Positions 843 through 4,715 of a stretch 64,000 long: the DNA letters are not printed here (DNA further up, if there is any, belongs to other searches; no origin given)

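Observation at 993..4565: Single-polypeptide TerB-like + 2×FHA + ABC ATPase + ABC-2 permease transporter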

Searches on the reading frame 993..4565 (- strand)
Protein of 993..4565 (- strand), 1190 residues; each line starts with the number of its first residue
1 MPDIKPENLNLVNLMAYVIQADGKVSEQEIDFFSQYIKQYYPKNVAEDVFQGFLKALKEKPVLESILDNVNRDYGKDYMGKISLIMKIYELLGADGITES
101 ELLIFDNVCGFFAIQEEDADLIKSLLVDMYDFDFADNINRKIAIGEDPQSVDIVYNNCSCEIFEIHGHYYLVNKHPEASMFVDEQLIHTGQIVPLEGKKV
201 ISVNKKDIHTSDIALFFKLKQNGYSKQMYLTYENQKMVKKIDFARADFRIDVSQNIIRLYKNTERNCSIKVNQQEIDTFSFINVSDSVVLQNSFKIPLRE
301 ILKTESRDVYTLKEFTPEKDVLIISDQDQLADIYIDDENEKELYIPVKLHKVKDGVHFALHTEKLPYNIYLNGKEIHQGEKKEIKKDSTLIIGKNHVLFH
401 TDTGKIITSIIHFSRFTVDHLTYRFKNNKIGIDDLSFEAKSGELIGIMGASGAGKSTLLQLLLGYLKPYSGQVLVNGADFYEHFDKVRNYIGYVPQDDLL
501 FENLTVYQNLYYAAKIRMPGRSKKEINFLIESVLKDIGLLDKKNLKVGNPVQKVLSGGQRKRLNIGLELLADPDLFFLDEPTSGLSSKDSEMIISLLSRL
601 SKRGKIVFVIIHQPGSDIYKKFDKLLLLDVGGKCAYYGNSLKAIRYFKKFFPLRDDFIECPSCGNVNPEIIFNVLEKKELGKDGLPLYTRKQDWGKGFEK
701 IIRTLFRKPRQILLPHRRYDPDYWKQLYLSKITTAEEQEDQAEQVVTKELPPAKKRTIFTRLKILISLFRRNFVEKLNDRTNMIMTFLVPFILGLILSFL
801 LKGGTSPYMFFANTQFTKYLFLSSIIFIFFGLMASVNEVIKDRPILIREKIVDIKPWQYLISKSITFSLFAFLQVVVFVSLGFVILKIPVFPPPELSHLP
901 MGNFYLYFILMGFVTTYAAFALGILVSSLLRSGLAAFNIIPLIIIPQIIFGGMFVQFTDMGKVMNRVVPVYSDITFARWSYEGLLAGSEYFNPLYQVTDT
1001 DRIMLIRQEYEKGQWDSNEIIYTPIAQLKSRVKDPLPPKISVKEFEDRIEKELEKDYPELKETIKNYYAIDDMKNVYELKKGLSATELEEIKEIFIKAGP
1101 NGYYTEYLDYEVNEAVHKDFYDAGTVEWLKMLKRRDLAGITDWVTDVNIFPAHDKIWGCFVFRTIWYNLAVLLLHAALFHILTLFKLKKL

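Call 5: search_protein_families(library=pfam, proteins=[window:993-4565:-], max_evalue=1)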
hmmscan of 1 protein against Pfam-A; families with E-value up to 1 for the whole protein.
window:993-4565:- (1190 aa): 13 families
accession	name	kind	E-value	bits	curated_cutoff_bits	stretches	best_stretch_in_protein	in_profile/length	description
PF00005.33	ABC_tran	-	5.2e-32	111.7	25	1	433-583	2-137/137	ABC transporter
PF01061.29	ABC2_membrane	-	1.4e-19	70.9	26.9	1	766-985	4-207/211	ABC-2 type transporter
PF12698.13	ABC2_membrane_3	-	1.1e-10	41.6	31.6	1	816-967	160-302/347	ABC-2 family transporter protein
PF05099.18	TerB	-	3.1e-07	31.1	24.4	1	9-122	2-116/118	Tellurite resistance protein TerB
PF13304.12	AAA_21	-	2.9e-05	24.7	27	2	484-608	145-295/304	AAA domain, putative AbiEii toxin, Type IV TA system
PF19055.6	ABC2_membrane_7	-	0.0011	18.3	22.7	1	612-649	1-38/410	ABC-2 type transporter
PF03193.22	RsgA_GTPase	-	0.0014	18.9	30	1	413-466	79-130/174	RsgA GTPase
PF13555.12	AAA_29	-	0.018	15.2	27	1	444-460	24-40/61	P-loop containing region of AAA domain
PF06414.18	Zeta_toxin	-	0.024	14.5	22.3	1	447-488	21-62/199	Zeta toxin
PF13401.12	AAA_22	-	0.067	13.9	27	1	444-503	7-33/130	AAA domain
PF13191.12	AAA_16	-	0.12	13.3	32.6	1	441-474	23-56/167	AAA ATPase domain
PF13238.12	AAA_18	-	0.14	13.1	29.4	1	445-465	1-24/128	AAA domain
PF03307.20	Adeno_E3_15_3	-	0.26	11.8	35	0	337-410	19-91/116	Adenovirus 15.3kD protein in E3 region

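Call 6: search_protein_families(library=ncbifam, proteins=[window:993-4565:-], max_evalue=1)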
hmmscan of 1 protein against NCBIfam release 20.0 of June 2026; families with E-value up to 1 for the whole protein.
window:993-4565:- (1190 aa): 191 families (the best 25 are shown)
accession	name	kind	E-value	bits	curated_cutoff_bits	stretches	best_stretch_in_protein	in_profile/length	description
TIGR00955.1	3a01204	subfamily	6.5e-79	266.1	736.35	1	421-986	30-549/617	pigment precursor permease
TIGR00956.1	3a01205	subfamily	5e-50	170.2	1959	2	432-649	779-1001/1394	pleiotropic drug resistance family protein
TIGR01188.1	drrA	subfamily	7.8e-38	130.5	312.45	1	431-613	8-183/302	daunorubicin resistance ABC transporter, ATP-binding protein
NF033858.1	ABC2_perm_RbbA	equivalog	5.6e-34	117.2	1050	2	418-612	269-456/909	ribosome-associated ATPase/putative transporter RbbA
TIGR02673.1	FtsE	equivalog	8e-34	117.2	264.85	1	418-613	4-196/214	cell division ATP-binding protein FtsE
TIGR03608.1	L_ocin_972_ABC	subfamily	3.4e-33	114.9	254.85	1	420-625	3-203/206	putative bacteriocin export ABC transporter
TIGR02857.1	CydD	equivalog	9.8e-33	113.9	435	1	415-615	321-518/529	thiol reductant ABC exporter subunit CydD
TIGR04521.1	ECF_ATPase_2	equivalog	1.6e-31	109.4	330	1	418-639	3-228/279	energy-coupling factor transporter ATPase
TIGR03864.1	PQQ_ABC_ATP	hypoth_equivalog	9.4e-31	107.1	302.25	1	417-631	3-208/236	ABC transporter, ATP-binding subunit, PQQ-dependent alcohol dehydrogenase system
TIGR02868.1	CydC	equivalog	2.3e-30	105.7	329.05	1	416-614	335-530/530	thiol reductant ABC exporter subunit CydC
TIGR03375.1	type_I_sec_LssB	subfamily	2.8e-30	105.2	693.1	1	415-631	465-677/696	type I secretion system permease/ATPase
TIGR03522.1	GldA_ABC_ATP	equivalog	3.6e-30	105.5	402.6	1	418-608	5-187/301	gliding motility-associated ABC transporter ATP-binding subunit GldA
NF010059.0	PRK13536.1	equivalog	1.4e-29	102.9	549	1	422-634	50-253/342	nodulation factor ABC transporter ATP-binding protein NodI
NF010060.0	PRK13537.1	equivalog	1.7e-29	102.7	521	1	417-635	17-226/314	nodulation factor ABC transporter ATP-binding protein NodI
TIGR02315.1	ABC_phnC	equivalog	3.6e-28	98.6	266.1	1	417-623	3-213/243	phosphonate ABC transporter ATP-binding protein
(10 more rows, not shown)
